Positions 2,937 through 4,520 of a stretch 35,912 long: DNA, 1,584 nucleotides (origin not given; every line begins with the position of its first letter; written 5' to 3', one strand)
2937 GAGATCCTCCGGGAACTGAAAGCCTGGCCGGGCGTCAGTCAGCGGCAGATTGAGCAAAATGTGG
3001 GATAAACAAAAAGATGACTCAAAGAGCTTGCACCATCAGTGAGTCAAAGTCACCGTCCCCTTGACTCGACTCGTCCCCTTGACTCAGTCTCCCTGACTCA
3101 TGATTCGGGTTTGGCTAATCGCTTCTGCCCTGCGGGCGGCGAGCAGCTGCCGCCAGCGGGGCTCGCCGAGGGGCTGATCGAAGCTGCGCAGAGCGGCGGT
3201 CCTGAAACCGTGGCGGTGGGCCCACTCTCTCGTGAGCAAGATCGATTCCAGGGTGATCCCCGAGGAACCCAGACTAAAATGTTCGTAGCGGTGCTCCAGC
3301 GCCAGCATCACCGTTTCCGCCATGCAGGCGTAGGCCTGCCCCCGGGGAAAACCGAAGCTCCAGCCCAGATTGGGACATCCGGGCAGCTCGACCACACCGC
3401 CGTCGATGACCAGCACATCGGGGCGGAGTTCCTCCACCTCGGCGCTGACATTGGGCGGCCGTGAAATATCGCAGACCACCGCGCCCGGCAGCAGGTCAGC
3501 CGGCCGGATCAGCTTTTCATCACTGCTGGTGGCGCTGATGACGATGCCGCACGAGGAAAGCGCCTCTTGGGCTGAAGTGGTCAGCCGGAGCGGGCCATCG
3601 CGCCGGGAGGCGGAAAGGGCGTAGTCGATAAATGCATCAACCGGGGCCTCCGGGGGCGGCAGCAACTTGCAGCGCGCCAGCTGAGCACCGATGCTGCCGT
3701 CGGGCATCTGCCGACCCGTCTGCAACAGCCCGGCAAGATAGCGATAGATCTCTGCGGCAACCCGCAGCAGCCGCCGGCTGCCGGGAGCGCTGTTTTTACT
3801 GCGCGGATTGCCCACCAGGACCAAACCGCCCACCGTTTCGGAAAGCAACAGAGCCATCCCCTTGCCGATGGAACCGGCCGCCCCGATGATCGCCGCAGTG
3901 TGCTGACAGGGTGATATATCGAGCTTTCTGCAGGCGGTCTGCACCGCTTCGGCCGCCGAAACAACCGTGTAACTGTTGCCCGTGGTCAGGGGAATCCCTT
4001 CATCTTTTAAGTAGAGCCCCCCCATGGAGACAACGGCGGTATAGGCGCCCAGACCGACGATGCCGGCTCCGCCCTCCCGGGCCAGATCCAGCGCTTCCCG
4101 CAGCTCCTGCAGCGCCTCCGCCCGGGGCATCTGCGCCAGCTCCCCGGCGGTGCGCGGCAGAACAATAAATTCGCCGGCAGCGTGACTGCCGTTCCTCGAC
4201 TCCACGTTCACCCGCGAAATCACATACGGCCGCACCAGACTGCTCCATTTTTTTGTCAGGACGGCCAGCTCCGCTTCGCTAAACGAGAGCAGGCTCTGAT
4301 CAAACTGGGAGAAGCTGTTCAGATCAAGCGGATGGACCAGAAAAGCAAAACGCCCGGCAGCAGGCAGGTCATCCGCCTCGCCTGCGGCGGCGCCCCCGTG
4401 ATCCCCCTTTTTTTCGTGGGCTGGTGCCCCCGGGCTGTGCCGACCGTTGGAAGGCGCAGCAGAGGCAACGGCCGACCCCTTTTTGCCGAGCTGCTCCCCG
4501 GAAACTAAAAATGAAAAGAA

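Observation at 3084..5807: Single-polypeptide fusion of a class-III aminotransferase with an acyl-ACP-reductase-like domain (possible thioester-to-amine module)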

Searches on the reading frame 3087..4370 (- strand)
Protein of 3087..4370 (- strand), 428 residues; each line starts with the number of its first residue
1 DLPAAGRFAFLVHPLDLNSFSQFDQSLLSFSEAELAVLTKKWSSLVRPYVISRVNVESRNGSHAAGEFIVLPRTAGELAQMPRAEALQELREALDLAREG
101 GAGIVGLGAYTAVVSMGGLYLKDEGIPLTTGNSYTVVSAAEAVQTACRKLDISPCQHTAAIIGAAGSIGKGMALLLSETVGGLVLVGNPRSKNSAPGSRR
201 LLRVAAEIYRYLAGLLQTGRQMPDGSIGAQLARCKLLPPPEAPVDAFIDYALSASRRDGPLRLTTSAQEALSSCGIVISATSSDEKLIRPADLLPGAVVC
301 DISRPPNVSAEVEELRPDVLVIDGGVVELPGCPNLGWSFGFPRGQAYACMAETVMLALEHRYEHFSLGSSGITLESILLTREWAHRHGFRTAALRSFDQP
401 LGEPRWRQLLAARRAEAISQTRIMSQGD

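Call 7: search_protein_families(library=ncbifam, proteins=[window:3087-4352:-], max_evalue=10)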
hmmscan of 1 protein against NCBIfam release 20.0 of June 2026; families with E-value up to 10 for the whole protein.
seq(422 aa): 6 families
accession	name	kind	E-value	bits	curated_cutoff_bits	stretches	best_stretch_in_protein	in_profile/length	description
NF053554.1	prodigi_MAP_PigE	equivalog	5.6e-48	163.9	850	2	255-410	206-360/837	prodigiosin MAP biosynthesis aminotransferase PigE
TIGR04058.1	AcACP_reductase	equivalog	6.5e-20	71.7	449.7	2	260-385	208-336/339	long-chain acyl-[acyl-carrier-protein] reductase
TIGR01035.1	hemA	equivalog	0.015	14.3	209.55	1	262-310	235-290/416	glutamyl-tRNA reductase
NF006141.0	PRK08291.1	equivalog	0.017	14.1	408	1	256-297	186-227/330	cyclodeaminase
NF000744.0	PRK00045.1-3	equivalog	0.037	12.9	429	1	259-310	242-300/447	glutamyl-tRNA reductase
TIGR03944.1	dehyd_SbnB_fam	equivalog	0.1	11.6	326.9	1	252-297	184-229/327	2,3-diaminopropionate biosynthesis protein SbnB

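Call 8: search_solved_structures(query=window:3087-4352:-, max_evalue=10, show_alignments=3)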
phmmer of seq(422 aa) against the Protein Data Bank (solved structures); distinct sequences matched with E-value up to 10: 9.
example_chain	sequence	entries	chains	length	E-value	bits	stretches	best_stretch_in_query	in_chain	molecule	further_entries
4ppm_A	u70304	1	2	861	3.3e-30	108.8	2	255-394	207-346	Aminotransferase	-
6jzq_A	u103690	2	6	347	2.8e-18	69.5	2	265-388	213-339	Long-chain acyl-[acyl-carrier-protein] reductase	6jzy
6jzu_A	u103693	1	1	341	3.4e-18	69.3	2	266-388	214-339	Long-chain acyl-[acyl-carrier-protein] reductase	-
6jzz_A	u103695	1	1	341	8.2e-17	64.7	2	35-181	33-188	Long-chain acyl-[acyl-carrier-protein] reductase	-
3oj0_A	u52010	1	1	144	0.04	16.3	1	261-303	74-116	Glutamyl-tRNA reductase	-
1jax_A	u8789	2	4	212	0.28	13.6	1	153-201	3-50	conserved hypothetical protein | Coenzyme F420H2:NADP+ Oxidoreductase (FNO)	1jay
4bv8_A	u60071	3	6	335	0.72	12.2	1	248-319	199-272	THIOMORPHOLINE-CARBOXYLATE DEHYDROGENASE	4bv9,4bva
4qqf_D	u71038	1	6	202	1.1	11.5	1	366-396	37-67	Mitochondrial import inner membrane translocase subunit TIM50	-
3qle_A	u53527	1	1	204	1.2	11.5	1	366-396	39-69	Tim50p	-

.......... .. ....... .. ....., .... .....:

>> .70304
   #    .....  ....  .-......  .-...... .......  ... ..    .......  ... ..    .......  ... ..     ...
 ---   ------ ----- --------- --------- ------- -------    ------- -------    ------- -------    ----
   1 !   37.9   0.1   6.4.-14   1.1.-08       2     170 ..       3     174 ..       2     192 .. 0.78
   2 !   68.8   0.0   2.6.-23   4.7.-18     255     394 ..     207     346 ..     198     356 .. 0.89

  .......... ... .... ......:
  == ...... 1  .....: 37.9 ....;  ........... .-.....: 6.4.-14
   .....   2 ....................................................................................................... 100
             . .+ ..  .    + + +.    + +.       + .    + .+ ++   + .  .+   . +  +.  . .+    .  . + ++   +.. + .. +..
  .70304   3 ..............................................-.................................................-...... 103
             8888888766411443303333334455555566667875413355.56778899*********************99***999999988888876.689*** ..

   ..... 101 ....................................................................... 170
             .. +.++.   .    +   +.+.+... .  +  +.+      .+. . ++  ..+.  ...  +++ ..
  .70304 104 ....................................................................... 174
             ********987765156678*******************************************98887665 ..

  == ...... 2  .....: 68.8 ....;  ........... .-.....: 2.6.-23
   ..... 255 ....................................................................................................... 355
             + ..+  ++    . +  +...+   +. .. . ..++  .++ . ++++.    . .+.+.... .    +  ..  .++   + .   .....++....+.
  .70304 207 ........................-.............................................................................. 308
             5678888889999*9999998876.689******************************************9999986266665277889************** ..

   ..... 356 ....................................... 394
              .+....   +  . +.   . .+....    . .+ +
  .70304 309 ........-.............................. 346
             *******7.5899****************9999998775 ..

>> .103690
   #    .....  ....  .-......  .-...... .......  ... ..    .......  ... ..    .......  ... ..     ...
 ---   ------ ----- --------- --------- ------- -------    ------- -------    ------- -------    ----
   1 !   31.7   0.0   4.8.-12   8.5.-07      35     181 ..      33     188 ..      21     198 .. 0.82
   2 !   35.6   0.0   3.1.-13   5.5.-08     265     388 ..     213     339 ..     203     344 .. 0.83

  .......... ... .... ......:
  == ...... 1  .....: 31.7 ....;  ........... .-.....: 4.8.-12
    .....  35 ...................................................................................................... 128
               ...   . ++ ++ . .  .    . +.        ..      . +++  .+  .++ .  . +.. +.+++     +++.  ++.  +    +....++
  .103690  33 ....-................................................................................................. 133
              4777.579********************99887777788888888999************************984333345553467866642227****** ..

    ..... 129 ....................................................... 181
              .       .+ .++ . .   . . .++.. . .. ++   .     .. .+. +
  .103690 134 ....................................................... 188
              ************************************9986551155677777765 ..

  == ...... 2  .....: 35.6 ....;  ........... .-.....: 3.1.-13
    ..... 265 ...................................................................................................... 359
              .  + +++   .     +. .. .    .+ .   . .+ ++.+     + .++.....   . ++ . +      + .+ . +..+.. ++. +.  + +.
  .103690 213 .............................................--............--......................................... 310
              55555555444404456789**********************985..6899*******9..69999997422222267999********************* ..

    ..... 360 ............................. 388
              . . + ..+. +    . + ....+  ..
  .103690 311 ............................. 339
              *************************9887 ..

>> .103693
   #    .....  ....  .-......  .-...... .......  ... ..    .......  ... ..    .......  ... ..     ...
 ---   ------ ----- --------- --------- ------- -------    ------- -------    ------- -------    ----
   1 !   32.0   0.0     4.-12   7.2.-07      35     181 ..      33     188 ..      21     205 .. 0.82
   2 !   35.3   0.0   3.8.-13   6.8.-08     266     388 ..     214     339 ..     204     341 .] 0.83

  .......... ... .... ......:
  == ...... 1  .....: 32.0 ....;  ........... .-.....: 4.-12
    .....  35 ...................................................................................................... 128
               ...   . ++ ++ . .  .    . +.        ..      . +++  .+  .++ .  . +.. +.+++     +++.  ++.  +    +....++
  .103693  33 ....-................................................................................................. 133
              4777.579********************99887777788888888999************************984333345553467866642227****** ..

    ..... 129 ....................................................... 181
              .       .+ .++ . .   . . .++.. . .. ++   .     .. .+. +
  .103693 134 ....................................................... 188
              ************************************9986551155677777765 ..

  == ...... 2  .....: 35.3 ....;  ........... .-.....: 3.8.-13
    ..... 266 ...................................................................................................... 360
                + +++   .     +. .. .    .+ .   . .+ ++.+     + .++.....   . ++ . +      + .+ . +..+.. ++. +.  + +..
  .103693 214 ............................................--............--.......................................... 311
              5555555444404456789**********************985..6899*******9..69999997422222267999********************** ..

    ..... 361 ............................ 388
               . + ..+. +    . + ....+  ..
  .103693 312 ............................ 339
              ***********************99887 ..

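Call 38: search_protein_representatives(protein=window:3087-4370:-)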
Query: 428 residues. Proteins with E-value up to 0.001 (for the whole library): 2742; up to 1e-10: 1968; up to 1e-30: 534. The best 150 are listed.
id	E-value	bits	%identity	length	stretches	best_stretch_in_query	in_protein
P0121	1.3e-116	406.6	53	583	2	3-217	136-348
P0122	2.1e-115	402.6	49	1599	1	4-414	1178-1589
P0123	1.4e-113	396.6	51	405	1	36-415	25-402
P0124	1.9e-112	392.9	51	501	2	3-220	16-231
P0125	6.8e-106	371.3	48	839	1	3-413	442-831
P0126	8.5e-96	338.0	44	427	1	2-416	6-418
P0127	1.6e-94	333.8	46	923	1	3-410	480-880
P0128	9.5e-91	321.4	45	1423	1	6-419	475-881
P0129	3.0e-88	313.2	44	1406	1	3-415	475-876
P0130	3.7e-88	312.9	51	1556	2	6-213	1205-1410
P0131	4.6e-86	306.0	47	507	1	3-391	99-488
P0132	2.4e-85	303.6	44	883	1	3-417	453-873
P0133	3.3e-83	296.6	45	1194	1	5-412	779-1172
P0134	2.3e-82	293.8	46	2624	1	4-419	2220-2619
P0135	6.7e-82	292.3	39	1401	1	7-413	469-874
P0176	3.2e-65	237.3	38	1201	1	5-413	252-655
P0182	1.9e-60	221.6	37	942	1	5-390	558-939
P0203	2.6e-54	201.4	34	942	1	8-392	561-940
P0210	6.5e-53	196.8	34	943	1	2-391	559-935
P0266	6.3e-46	173.8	35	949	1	8-417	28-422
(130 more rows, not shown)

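Call 39: predict_structure(alignment_id=A2)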
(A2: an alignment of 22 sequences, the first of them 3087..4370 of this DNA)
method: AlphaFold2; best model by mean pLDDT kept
length: 428 residues; sequences in the alignment: 22
mean_pLDDT: 86.9   pTM: 0.87
mean pLDDT of the five models: 86.9, 86.3, 84.7, 84.6, 83.0
residues with pLDDT >= 90: 249; 70-90: 133; 50-70: 38; < 50: 8
segments of 3 or more residues with pLDDT < 50: 1-3, 17-19
pLDDT, mean of each block of 10 residues (from residue 1): 74 62 65 69 76 94 94 80 90 95 90 82 94 93 94 96 91 95 87 64 94 95 94 93 95 88 90 94 85 94 86 91 89 86 89 97 87 89 96 77 86 86 67
secondary structure, 60 per line:
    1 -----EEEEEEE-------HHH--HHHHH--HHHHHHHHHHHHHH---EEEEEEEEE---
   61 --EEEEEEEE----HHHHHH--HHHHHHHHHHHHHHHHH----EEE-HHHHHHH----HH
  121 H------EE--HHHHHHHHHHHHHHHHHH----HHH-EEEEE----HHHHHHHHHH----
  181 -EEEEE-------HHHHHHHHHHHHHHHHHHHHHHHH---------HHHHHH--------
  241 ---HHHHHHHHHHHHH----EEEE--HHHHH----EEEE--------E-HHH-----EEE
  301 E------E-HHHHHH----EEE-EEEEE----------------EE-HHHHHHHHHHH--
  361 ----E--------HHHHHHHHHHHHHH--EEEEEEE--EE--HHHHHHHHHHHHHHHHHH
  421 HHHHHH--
elements in order: E6-12 H25-29 H32-45 E49-57 E63-70 H75-80 H83-99 E104-106 H108-114 H132-149 E158-162 H167-176 E182-186 H194-217 H227-232 H244-256 E261-264 H267-271 E276-279 E298-301 H310-315 E320-322 E324-328 H348-358 H374-387 E390-396 H403-426
